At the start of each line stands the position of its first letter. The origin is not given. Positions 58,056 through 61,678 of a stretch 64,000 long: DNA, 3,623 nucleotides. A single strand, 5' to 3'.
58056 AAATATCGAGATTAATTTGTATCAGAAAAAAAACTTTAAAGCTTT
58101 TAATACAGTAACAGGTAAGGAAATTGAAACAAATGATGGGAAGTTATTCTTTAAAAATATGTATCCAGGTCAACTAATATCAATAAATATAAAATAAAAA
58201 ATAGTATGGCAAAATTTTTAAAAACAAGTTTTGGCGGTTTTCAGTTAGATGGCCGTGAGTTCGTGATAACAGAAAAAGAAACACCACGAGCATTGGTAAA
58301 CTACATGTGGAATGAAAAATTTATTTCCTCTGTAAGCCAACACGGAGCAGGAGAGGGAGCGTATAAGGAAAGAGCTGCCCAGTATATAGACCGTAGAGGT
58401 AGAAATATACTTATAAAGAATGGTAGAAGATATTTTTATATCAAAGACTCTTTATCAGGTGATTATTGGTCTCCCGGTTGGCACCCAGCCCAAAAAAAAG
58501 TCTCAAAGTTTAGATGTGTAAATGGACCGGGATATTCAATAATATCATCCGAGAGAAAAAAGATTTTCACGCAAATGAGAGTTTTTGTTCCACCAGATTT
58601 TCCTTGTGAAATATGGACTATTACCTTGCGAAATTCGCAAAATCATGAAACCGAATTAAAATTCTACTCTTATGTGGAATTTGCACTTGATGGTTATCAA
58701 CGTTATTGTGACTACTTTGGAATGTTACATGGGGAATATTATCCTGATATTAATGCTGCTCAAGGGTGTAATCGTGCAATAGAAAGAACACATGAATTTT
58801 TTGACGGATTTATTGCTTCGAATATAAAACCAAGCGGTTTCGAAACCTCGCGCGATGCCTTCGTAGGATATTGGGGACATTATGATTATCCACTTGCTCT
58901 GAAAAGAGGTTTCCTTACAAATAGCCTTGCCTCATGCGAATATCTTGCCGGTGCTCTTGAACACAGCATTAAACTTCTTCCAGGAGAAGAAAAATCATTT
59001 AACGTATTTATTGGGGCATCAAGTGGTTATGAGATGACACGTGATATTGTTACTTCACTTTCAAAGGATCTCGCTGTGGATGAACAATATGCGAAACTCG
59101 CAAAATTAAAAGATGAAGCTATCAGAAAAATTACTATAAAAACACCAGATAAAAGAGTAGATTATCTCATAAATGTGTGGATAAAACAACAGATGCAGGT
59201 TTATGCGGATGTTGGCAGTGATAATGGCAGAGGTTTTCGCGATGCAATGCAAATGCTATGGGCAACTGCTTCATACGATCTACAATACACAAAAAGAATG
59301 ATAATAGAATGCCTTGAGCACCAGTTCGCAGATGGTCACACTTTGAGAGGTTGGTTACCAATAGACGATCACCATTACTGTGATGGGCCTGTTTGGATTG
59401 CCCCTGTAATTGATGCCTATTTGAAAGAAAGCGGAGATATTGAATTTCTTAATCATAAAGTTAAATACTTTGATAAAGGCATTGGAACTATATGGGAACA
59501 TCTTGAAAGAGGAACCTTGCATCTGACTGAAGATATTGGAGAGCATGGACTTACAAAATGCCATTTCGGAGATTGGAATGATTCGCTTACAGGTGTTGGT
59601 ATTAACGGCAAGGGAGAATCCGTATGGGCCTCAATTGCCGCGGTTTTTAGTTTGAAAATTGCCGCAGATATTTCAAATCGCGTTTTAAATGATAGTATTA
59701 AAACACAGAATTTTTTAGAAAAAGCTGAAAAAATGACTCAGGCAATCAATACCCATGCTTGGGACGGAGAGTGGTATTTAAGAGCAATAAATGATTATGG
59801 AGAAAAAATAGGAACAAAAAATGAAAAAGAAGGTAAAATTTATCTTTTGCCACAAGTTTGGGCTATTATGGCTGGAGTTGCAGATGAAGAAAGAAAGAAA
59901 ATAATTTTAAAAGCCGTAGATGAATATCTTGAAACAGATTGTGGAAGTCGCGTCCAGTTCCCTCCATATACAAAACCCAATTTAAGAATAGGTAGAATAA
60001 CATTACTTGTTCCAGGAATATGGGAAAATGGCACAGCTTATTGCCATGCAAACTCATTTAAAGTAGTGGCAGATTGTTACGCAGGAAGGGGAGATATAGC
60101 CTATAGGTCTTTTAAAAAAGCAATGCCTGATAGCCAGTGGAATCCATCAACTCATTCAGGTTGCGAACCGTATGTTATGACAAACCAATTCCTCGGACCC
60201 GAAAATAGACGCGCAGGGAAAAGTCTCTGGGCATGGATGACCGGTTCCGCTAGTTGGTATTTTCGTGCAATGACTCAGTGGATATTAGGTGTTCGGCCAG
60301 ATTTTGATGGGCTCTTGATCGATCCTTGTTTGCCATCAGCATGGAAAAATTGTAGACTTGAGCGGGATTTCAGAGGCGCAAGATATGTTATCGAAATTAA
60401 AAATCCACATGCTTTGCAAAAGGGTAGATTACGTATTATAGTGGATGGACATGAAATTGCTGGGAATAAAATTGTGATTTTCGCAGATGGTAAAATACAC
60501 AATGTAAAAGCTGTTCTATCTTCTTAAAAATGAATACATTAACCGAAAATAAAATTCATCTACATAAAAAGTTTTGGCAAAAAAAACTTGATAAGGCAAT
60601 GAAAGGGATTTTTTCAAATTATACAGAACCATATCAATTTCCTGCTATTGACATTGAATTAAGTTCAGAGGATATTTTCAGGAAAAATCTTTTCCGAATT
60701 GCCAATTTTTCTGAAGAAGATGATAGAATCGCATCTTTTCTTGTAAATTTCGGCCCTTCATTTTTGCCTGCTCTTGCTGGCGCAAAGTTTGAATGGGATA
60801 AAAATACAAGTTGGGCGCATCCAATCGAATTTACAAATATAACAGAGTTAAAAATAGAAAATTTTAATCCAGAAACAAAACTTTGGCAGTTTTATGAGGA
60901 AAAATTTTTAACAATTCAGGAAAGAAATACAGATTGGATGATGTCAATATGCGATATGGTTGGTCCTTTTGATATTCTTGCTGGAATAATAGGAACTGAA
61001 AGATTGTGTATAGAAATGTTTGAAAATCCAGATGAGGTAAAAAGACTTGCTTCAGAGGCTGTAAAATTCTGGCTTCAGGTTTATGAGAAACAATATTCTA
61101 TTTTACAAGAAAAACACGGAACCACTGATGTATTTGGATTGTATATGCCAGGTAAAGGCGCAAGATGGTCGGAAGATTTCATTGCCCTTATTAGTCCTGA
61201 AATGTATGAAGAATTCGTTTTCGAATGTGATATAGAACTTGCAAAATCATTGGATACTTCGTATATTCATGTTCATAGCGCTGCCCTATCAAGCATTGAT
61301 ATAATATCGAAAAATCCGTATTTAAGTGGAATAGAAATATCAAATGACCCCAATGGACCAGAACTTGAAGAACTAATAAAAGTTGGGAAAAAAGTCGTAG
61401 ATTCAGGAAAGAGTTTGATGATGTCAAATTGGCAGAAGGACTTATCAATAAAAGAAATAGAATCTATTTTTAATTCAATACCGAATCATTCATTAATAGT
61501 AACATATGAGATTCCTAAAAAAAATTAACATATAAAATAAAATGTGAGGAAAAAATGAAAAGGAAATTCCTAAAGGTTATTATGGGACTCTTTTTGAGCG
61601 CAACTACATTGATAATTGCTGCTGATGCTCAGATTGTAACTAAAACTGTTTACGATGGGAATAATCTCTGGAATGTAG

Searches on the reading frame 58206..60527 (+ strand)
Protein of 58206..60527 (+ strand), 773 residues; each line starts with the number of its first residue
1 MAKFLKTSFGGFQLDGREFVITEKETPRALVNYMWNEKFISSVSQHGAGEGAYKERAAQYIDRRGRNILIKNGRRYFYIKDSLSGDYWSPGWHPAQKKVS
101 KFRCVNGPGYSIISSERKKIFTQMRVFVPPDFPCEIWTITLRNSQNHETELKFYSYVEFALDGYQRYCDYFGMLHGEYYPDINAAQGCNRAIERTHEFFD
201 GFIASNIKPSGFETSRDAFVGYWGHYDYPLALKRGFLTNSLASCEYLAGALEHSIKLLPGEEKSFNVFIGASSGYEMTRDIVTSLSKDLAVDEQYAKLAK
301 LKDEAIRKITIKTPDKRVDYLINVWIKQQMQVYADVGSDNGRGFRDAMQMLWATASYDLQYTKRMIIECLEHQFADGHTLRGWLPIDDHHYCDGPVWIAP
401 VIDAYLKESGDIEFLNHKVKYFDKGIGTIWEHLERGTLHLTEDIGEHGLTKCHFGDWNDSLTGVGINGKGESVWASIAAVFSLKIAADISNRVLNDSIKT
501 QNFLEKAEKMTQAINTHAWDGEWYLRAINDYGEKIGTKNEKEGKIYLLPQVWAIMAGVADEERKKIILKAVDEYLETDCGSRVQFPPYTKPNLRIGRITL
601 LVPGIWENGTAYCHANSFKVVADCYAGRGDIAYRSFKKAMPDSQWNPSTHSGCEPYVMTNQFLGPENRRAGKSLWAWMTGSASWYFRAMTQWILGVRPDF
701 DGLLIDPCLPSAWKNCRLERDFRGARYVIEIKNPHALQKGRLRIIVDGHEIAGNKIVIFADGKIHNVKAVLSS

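Call 42: search_protein_families(library=pfam, proteins=[window:58206-60527:+])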
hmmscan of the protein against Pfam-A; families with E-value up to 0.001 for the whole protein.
window:58206-60527:+ (773 aa): 2 families
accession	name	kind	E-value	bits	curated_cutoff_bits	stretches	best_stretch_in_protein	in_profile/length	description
PF17167.11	Glyco_hydro_94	-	1.1e-93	314.7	27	1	303-695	3-420/420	Glycosyl hydrolase 94 superfamily, catalytic domain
PF06165.18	GH94_b-supersand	-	9.2e-47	160.1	23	1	27-270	1-251/251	Glycosyl hydrolase 94, supersandwich domain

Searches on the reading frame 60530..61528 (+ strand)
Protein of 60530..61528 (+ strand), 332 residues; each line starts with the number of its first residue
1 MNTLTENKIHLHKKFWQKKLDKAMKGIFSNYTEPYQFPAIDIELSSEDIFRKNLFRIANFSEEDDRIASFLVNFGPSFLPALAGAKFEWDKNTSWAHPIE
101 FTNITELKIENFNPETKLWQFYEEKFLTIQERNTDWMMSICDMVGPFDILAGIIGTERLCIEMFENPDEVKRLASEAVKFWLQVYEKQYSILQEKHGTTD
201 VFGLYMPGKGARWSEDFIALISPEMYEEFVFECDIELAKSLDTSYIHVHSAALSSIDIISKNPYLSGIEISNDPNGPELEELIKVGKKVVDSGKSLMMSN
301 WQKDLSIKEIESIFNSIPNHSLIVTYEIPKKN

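Call 42: search_protein_families(library=pfam, proteins=[window:60530-61528:+])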
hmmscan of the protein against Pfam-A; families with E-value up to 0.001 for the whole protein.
window:60530-61528:+ (332 aa): 0 families

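Call 56: find_encoding_contigs(protein=window:60530-61528:+, flank=10000, max_places=1)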
Protein window:60530-61528:+ (332 aa): 11 contigs read that carry it; 1 place shown.
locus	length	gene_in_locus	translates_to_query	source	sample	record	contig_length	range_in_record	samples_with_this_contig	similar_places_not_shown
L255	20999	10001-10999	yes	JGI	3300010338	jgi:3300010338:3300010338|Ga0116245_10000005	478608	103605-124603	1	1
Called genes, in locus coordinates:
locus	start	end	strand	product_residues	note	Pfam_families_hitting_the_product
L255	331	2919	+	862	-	PF25788:Ig_Rha78A_N, PF08531:Bac_rhamnosid_N, PF05592:Bac_rhamnosid, PF17389:Bac_rhamnosid6H, PF17390:Bac_rhamnosid_C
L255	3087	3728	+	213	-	-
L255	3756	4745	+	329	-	-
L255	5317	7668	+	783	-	-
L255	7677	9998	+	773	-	PF06165:GH94_b-supersand, PF17167:Glyco_hydro_94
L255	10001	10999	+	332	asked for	-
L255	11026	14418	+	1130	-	PF10633:NPCBM_assoc (faint), PF06452:CBM9_1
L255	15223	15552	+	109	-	PF17253:DUF5320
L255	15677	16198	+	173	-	PF01980:TrmO_N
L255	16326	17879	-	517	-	-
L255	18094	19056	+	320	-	PF00005:ABC_tran, PF13304:AAA_21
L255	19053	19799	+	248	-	PF12698:ABC2_membrane_3, PF13346:ABC2_membrane_5 (weak), PF12679:ABC2_membrane_2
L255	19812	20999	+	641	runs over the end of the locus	PF23357:DUF7088, PF09822:ABC_transp_aux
